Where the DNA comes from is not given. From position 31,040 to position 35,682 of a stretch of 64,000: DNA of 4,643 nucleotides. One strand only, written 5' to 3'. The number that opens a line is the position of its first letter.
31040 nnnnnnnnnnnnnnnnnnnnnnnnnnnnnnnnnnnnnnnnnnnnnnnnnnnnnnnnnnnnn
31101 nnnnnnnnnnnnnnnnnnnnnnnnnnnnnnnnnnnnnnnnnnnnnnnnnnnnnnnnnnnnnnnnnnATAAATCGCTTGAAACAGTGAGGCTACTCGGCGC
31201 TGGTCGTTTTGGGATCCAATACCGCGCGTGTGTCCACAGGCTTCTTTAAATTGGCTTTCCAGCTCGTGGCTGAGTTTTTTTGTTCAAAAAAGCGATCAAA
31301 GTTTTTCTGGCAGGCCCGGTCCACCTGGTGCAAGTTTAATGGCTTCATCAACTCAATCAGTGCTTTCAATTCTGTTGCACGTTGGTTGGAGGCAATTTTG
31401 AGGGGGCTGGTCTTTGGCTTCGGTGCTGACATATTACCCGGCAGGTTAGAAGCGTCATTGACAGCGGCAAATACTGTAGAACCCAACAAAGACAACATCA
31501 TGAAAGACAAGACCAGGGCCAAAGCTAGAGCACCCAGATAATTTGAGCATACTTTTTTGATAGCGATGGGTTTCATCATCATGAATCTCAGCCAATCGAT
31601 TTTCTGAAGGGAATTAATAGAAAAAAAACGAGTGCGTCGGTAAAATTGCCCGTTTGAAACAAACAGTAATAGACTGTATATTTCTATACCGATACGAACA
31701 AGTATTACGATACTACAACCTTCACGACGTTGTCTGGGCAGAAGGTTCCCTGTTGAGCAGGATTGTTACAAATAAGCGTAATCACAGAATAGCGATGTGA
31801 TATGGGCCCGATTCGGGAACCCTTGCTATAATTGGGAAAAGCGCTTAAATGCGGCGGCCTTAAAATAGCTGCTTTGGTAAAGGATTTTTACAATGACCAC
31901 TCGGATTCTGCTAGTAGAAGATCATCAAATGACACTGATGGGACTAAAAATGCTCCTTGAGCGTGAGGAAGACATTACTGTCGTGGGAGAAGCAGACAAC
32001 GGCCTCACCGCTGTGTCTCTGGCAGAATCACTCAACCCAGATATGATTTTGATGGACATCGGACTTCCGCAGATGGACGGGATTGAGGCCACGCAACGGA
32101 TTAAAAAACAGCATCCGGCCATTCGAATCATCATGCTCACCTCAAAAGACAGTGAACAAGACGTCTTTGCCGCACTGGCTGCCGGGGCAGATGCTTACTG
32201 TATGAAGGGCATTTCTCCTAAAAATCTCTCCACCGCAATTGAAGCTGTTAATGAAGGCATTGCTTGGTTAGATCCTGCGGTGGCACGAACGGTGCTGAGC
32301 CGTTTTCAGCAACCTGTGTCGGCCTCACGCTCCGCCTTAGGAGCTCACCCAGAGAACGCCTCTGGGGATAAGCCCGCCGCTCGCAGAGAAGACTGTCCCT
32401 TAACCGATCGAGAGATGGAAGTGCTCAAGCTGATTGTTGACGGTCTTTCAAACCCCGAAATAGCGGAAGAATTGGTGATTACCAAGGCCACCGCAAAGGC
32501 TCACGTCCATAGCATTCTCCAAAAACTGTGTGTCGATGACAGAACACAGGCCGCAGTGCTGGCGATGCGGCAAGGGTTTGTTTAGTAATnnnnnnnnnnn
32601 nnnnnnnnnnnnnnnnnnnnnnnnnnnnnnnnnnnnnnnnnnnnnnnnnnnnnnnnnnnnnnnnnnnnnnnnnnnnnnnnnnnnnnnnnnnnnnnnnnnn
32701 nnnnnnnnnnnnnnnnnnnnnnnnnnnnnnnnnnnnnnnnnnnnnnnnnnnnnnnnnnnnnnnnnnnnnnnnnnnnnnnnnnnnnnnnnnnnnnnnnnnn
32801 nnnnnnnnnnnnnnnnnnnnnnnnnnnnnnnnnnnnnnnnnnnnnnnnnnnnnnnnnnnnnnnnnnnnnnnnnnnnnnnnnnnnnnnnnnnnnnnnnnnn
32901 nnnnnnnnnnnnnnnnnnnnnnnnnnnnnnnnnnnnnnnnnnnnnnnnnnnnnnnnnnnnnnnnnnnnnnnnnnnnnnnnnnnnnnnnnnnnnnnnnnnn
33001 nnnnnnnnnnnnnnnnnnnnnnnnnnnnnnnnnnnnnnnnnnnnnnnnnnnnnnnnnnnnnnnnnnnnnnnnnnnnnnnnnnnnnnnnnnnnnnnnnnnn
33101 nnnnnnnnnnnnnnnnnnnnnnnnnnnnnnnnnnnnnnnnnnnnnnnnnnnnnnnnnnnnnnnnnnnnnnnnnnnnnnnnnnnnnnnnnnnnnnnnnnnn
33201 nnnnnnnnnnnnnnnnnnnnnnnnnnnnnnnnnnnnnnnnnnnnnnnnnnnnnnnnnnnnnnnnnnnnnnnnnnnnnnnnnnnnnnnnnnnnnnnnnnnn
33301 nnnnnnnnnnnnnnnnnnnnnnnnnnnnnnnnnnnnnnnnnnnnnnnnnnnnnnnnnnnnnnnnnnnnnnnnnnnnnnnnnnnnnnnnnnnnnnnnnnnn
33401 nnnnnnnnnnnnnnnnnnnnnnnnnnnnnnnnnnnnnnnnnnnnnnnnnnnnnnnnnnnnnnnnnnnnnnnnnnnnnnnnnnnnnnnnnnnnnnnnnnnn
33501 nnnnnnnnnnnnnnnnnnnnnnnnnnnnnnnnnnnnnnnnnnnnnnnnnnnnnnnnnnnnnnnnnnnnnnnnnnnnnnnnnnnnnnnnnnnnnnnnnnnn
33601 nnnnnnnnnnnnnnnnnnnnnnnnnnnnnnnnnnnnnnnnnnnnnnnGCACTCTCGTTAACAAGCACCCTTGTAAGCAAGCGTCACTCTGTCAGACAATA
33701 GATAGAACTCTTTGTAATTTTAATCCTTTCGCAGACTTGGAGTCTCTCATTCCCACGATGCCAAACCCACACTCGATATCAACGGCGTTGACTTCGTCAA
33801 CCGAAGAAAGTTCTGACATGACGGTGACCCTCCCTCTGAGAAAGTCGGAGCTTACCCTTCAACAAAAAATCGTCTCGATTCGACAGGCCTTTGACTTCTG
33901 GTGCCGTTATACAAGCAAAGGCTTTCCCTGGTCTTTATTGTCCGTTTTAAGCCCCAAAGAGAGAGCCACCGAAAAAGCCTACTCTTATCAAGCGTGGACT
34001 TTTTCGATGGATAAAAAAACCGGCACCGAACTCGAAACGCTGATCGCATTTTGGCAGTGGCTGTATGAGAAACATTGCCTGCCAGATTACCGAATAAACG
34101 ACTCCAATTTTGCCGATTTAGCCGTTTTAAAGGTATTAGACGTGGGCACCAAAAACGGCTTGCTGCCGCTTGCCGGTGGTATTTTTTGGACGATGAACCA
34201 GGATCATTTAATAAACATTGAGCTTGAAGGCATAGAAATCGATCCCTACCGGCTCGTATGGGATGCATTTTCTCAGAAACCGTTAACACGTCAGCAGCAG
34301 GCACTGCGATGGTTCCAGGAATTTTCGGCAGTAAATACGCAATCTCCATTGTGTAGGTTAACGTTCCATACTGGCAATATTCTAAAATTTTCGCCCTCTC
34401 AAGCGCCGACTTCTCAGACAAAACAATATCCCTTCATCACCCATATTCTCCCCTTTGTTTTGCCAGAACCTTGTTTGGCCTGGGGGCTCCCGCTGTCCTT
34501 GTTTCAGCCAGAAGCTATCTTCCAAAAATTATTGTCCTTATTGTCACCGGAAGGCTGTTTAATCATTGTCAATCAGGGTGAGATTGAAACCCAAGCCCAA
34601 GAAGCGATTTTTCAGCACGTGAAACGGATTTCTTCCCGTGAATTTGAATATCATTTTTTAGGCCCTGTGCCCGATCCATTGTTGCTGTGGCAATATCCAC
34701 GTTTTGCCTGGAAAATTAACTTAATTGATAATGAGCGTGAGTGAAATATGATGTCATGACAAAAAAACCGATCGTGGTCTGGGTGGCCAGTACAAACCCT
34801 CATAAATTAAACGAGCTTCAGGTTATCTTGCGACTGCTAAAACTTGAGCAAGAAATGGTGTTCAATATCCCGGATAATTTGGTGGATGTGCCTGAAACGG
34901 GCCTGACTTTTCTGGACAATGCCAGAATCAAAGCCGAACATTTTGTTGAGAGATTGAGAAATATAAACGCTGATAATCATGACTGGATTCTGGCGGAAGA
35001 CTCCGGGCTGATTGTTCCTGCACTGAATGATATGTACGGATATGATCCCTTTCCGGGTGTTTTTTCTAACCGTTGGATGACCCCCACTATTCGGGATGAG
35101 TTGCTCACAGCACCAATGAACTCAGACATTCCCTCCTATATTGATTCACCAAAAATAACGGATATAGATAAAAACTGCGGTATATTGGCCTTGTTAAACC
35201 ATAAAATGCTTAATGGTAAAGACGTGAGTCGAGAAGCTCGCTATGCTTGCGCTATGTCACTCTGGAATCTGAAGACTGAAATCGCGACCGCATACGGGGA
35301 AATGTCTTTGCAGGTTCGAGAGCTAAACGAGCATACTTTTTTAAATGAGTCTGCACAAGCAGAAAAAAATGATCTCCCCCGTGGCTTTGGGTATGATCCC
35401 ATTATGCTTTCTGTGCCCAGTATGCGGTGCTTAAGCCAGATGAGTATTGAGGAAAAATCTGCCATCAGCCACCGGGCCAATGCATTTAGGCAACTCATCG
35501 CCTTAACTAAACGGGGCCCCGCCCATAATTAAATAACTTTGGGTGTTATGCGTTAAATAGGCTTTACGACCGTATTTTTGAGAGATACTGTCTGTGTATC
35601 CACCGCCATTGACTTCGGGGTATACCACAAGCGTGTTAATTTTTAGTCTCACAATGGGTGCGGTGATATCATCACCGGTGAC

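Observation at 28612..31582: Cluster of three uncharacterised genes: Pro-rich glycine-zipper membrane protein, HExxH-motif protein and small secreted protein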

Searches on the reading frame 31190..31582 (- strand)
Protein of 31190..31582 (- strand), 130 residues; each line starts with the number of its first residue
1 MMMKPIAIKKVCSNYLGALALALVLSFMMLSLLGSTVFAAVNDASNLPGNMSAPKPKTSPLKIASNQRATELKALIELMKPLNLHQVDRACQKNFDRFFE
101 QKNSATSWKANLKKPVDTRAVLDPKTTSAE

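Call 3: search_protein_families(library=pfam, proteins=[window:31190-31582:-], max_evalue=1)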
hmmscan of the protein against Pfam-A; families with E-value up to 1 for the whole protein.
window:31190-31582:- (130 aa): 1 family
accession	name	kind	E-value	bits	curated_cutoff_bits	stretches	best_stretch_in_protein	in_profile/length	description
PF11220.13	DUF3015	-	0.11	12.8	25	1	71-120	84-136/142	Protein of unknown function (DUF3015)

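Call 4: search_protein_families(library=ncbifam, proteins=[window:31190-31582:-], max_evalue=1)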
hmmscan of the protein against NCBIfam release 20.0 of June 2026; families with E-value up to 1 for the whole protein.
window:31190-31582:- (130 aa): 0 families
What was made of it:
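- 31190..31582 (-): Gene 3 (K2X01_00750, 130 aa): small exported or anchored protein, convergent with gene 2 (23 nt between stop codons). No family hit (calls 3, 4).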

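Call 91: search_protein_families(library=padloc, proteins=[window:31190-31582:-], max_evalue=0.1)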
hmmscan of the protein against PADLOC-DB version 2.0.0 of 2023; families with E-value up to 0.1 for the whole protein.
window:31190-31582:- (130 aa): 1 family
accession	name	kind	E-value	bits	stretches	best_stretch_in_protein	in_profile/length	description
PDLC04556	PDC-M27C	-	0.021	11.2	1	85-125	844-884/892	-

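Call 92: search_protein_families(library=phrogs, proteins=[window:31190-31582:-], max_evalue=0.1)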
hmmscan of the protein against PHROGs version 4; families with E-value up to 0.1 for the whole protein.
window:31190-31582:- (130 aa): 0 families

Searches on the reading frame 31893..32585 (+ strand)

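Call 43: search_protein_families(library=pfam, proteins=[window:31893-32585:+], max_evalue=0.001)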
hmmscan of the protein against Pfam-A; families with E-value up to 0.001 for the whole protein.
window:31893-32585:+ (230 aa): 3 families
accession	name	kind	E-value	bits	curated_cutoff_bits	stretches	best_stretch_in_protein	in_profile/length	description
PF00072.30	Response_reg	-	2.6e-29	102.1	30.2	1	5-117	1-111/111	Response regulator receiver domain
PF00196.25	GerE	-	8.2e-18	64.2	23.5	1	169-224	2-57/57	Bacterial regulatory proteins, luxR family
PF08281.18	Sigma70_r4_2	-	1.1e-05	25.4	25.7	1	170-212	11-54/54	Sigma-70, region 4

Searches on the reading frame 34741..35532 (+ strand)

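Call 43: search_protein_families(library=pfam, proteins=[window:34741-35532:+], max_evalue=0.001)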
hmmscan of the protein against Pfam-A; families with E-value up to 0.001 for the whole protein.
window:34741-35532:+ (263 aa): 1 family
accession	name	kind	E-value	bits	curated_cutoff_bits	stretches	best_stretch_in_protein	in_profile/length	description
PF01725.21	Ham1p_like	-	2.3e-30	106.3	22.5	1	14-254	2-185/186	Ham1 family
